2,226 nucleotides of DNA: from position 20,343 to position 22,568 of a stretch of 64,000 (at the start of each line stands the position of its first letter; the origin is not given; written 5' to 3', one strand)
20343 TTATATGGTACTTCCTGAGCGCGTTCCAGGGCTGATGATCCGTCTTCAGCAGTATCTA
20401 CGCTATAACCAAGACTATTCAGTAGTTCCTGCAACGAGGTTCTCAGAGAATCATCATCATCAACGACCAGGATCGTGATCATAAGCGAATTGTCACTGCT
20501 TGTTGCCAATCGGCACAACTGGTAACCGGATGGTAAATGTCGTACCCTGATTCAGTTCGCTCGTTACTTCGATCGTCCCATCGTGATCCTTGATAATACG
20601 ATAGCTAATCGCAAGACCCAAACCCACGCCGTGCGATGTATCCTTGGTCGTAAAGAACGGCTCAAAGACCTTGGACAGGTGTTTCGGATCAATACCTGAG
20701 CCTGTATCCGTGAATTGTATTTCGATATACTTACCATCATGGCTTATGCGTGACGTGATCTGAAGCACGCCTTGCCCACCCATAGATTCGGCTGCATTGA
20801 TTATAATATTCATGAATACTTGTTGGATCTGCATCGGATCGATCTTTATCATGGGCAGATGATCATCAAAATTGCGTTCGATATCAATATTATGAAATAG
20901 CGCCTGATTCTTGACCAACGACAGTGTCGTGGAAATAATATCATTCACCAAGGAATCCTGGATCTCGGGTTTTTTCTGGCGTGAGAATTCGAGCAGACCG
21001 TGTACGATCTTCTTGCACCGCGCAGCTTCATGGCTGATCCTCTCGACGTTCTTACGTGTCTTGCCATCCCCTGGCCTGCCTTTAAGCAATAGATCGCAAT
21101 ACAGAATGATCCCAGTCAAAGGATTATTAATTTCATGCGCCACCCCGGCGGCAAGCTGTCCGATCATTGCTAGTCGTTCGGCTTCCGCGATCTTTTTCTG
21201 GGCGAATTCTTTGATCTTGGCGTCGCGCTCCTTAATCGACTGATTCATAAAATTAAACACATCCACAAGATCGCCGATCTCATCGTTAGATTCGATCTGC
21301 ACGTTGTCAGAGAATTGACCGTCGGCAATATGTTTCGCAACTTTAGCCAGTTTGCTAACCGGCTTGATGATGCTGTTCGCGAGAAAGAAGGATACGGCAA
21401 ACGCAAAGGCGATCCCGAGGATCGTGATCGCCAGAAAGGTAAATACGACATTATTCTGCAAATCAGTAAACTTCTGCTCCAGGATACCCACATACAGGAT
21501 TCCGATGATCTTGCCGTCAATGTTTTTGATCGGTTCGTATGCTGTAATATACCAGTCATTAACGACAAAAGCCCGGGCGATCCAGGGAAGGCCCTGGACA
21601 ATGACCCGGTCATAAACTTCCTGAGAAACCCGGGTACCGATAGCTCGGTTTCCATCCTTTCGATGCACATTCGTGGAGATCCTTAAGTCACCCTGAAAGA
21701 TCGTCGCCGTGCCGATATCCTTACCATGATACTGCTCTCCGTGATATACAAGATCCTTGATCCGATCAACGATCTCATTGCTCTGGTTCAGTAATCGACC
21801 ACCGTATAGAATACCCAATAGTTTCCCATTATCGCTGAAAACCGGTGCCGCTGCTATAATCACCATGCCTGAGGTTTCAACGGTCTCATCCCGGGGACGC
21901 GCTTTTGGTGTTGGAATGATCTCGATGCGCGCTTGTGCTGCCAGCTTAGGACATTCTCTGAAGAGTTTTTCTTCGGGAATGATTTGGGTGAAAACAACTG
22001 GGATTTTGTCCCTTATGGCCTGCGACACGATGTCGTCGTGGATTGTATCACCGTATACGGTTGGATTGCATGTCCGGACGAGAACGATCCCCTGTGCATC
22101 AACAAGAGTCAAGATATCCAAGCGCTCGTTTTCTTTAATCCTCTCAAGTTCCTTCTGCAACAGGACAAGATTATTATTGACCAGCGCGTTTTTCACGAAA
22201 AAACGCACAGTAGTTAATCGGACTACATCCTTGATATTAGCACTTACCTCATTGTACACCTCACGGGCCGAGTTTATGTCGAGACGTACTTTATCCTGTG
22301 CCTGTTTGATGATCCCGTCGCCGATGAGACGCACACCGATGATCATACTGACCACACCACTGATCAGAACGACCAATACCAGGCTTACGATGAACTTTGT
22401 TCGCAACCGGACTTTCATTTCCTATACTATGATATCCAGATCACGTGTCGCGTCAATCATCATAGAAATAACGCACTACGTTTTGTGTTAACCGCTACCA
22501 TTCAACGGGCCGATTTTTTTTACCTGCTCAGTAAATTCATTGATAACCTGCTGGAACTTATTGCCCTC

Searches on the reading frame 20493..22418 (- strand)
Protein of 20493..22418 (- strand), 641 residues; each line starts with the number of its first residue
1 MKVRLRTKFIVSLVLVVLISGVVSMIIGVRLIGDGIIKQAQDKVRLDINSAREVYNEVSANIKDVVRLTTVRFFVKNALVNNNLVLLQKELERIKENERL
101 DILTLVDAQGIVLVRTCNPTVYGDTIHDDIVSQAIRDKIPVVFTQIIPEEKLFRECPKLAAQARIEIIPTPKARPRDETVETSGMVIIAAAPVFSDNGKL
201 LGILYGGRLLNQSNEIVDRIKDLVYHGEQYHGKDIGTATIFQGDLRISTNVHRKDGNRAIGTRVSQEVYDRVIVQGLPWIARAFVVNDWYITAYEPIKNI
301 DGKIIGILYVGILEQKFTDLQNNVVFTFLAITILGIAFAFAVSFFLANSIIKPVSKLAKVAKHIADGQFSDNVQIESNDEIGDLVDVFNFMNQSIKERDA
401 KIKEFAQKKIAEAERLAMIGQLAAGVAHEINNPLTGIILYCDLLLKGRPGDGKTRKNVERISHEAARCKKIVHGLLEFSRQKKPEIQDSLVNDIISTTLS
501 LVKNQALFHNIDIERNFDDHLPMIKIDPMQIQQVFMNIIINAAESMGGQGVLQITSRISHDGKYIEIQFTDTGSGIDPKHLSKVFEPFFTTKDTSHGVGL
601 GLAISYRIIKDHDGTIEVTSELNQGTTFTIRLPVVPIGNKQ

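Call 7: search_protein_families(library=pfam, proteins=[window:20493-22418:-], max_evalue=0.001)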
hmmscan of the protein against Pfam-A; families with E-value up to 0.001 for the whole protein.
window:20493-22418:- (641 aa): 7 families
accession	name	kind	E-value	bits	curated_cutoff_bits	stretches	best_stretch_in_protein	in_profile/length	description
PF17202.10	sCache_3_3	-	6.6e-35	120.1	28.8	1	210-322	3-105/107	Single cache domain 3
PF17201.10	Cache_3-Cache_2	-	2.8e-26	92.9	27.7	1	199-320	67-190/299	Cache 3/Cache 2 fusion domain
PF02518.31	HATPase_c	-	2.6e-25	89.4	26.4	1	527-634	2-109/111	Histidine kinase-, DNA gyrase B-, and HSP90-like ATPase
PF00512.31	HisKA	-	2.8e-16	59.7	26.9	1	420-481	3-63/66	His Kinase A (phospho-acceptor) domain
PF00672.30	HAMP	-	1.1e-10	42.1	25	1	345-391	1-47/53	HAMP domain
PF17203.10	sCache_3_2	-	2.3e-10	41.1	28.4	1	208-319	28-133/140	Single cache domain 3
PF02743.24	dCache_1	-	0.00029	20.9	45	0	254-324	87-162/240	Cache domain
